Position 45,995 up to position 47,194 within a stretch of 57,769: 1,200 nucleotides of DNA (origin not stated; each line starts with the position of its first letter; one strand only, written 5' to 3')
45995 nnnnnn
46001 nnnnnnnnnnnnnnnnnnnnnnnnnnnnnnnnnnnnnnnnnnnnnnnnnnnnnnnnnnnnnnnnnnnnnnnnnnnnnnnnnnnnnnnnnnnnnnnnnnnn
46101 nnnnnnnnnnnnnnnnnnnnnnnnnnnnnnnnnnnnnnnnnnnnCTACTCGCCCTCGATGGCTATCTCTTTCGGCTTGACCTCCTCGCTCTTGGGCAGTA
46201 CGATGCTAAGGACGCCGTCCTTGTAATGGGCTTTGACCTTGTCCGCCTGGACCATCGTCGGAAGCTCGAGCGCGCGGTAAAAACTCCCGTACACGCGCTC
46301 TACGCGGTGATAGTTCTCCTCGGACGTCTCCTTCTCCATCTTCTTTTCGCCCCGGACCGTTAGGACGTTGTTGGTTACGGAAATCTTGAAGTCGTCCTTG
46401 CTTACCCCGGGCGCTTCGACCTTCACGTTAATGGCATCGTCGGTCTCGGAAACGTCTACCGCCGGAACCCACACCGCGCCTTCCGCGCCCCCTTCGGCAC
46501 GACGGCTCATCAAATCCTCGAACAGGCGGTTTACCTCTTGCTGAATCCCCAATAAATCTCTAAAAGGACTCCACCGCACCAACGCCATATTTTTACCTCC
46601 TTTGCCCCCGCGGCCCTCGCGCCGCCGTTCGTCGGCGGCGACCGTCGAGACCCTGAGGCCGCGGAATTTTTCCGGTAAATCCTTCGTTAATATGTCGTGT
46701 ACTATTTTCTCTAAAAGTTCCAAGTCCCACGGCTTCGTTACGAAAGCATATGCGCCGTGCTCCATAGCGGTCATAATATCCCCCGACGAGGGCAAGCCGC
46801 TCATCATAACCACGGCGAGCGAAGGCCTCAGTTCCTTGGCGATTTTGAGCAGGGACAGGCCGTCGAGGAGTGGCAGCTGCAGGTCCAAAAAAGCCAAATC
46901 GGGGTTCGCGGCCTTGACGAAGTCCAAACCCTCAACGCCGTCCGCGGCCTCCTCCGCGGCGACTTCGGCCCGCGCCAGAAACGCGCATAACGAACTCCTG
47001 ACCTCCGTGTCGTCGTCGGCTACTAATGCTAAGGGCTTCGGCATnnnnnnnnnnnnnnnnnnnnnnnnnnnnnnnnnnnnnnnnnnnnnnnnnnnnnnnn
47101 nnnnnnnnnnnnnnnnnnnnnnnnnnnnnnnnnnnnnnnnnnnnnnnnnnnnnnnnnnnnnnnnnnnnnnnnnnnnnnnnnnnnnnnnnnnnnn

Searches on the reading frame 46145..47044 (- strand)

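Call 27: search_protein_families(library=pfam, proteins=[window:46145-47044:-], max_evalue=0.001)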
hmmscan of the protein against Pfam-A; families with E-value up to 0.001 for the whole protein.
window:46145-47044:- (299 aa): 3 families
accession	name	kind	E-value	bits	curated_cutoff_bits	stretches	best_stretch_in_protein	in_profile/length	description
PF00011.27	HSP20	-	2.9e-23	82.3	20.8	1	198-296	2-101/102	Hsp20/alpha crystallin family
PF00072.30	Response_reg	-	3.9e-21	75.7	30.2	1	7-115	2-110/111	Response regulator receiver domain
PF17886.7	ArsA_HSP20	-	1.5e-05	24.9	22.5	1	202-282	1-62/63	HSP20-like domain found in ArsA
